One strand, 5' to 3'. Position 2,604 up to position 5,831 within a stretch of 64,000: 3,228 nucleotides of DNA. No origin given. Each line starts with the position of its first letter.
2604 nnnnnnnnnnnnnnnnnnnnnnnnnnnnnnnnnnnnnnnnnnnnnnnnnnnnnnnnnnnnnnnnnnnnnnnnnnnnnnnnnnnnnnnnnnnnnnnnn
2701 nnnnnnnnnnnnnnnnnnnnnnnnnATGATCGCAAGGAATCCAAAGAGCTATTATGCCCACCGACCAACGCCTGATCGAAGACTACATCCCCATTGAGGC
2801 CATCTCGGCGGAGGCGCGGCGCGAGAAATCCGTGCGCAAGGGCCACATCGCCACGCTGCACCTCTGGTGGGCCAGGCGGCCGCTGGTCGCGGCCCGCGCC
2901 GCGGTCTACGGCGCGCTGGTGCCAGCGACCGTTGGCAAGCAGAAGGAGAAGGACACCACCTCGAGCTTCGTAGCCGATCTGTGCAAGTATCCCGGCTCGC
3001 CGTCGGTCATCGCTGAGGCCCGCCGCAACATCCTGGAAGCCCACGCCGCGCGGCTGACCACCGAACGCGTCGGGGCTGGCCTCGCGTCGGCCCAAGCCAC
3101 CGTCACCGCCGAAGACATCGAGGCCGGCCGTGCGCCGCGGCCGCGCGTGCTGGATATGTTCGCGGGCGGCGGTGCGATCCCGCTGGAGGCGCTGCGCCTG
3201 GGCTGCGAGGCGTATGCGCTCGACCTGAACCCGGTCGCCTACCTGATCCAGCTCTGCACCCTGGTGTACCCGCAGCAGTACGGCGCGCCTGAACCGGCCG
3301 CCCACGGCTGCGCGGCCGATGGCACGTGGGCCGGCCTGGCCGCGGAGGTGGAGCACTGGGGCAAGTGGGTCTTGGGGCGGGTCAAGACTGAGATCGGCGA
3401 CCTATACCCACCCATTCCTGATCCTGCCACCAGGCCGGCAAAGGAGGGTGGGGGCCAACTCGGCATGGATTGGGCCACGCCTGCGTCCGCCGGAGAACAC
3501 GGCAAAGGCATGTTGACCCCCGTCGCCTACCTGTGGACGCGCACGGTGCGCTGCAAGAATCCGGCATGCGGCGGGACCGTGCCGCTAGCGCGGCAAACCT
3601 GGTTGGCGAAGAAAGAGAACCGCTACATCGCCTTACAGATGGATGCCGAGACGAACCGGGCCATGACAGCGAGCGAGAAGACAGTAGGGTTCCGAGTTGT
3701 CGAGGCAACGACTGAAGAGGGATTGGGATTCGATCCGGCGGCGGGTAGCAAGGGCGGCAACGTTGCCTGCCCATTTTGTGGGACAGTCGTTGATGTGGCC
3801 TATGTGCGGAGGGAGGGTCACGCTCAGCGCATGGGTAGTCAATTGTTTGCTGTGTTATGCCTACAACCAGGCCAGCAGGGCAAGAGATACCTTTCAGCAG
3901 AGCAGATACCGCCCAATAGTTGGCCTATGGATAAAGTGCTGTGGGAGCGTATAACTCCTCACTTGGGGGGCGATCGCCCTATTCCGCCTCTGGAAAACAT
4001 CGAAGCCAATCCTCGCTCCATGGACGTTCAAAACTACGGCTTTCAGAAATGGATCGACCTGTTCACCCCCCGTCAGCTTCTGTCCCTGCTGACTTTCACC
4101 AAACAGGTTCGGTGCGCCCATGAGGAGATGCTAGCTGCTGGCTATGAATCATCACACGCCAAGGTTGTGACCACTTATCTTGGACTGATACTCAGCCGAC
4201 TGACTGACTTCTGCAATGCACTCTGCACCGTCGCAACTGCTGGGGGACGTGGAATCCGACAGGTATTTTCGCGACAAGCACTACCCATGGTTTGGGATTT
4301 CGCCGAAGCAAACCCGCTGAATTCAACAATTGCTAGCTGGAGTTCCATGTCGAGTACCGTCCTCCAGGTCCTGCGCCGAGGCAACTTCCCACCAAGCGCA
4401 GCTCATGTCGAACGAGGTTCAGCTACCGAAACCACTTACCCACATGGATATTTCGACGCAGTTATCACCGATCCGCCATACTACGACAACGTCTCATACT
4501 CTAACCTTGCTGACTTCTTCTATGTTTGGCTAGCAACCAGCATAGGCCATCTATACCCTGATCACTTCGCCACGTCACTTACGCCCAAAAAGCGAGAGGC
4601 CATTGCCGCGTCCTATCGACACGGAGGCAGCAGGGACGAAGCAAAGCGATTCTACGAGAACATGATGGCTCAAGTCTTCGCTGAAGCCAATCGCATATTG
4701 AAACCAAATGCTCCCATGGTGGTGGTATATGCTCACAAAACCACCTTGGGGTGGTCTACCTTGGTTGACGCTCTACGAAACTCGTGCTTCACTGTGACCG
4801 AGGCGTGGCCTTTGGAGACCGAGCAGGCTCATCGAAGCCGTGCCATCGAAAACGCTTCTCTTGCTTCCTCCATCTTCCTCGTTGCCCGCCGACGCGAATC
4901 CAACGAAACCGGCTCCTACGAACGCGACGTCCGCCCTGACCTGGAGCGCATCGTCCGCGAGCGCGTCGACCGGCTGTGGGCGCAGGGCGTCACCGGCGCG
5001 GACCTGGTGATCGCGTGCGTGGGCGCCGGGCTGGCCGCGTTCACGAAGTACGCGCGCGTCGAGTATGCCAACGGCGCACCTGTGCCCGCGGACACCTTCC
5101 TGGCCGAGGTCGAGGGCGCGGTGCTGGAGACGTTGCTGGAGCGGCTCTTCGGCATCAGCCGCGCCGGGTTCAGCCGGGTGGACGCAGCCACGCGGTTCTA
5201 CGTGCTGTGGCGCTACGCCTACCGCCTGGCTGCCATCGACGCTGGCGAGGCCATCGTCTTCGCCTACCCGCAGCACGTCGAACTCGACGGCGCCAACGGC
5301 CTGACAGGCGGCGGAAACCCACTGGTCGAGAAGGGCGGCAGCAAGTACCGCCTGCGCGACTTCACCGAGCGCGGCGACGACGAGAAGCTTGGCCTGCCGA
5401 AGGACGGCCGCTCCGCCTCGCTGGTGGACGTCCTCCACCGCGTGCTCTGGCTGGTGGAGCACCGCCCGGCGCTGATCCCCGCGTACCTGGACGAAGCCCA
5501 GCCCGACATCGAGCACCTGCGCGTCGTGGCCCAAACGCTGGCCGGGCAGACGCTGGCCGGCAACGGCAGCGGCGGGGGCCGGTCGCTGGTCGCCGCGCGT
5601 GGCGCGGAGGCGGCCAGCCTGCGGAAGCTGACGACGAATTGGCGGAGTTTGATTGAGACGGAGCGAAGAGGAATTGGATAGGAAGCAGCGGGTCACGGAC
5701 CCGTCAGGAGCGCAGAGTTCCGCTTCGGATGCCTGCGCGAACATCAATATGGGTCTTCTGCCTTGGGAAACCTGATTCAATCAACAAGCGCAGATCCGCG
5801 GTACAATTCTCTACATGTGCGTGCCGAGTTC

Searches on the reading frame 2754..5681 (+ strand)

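Call 91: search_protein_families(library=pfam, proteins=[window:2754-5681:+], max_evalue=0.0001)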
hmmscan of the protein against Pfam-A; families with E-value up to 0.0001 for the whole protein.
window:2754-5681:+ (975 aa): 2 families
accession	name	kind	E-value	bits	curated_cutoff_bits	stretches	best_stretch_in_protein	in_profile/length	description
PF06634.17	DUF1156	-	1.2e-22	80.2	24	1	12-67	2-61/73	Protein of unknown function (DUF1156)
PF03602.21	Cons_hypoth95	-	5.7e-05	23.3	24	0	127-162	40-76/182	Conserved hypothetical protein 95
